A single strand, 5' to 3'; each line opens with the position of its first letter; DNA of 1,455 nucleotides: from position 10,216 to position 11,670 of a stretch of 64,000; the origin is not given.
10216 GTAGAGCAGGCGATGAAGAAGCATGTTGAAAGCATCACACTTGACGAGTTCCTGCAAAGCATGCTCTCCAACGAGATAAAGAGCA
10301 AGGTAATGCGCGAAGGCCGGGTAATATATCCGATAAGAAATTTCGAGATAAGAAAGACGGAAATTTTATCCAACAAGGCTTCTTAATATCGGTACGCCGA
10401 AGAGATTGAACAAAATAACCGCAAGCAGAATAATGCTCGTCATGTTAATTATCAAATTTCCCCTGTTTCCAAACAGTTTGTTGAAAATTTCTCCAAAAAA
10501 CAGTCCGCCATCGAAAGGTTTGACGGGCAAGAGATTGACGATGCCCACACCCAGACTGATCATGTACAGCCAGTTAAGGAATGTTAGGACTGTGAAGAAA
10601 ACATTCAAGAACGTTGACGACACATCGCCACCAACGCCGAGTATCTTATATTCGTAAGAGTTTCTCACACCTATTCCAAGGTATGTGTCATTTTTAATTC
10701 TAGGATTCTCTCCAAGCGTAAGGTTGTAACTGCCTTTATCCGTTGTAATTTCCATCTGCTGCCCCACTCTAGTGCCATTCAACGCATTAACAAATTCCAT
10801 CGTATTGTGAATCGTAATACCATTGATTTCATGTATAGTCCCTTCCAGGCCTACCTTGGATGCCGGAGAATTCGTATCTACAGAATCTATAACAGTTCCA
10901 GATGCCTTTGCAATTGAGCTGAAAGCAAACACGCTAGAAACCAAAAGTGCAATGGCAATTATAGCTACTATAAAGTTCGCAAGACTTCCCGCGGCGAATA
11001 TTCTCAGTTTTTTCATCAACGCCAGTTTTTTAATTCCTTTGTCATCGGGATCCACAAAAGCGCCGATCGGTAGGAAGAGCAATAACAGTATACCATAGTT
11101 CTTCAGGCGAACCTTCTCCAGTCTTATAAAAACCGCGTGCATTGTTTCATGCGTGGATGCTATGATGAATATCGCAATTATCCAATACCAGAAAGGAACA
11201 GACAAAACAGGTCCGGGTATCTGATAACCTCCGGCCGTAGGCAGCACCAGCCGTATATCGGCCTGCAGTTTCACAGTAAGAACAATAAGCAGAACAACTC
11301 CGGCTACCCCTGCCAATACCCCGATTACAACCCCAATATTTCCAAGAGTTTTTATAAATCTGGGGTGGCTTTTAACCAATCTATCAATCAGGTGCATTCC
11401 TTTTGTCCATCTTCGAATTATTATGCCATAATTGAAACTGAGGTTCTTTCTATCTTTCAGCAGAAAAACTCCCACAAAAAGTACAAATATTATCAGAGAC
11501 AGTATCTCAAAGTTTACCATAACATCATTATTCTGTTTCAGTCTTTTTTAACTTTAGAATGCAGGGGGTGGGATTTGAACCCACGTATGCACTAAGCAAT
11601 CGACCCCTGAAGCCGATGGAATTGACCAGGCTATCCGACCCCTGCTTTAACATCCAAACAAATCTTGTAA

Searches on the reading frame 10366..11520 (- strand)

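Call 79: search_protein_families(library=pfam, proteins=[window:10366-11520:-], max_evalue=0.01)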
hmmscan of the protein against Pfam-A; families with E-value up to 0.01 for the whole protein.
window:10366-11520:- (384 aa): 2 families
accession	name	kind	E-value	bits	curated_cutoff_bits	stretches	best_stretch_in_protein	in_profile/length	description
PF02163.28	Peptidase_M50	-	3.2e-24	85.9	27.2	1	113-367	2-219/221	Peptidase family M50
PF13180.12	PDZ_2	-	0.00025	21.7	27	1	207-268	12-75/80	PDZ domain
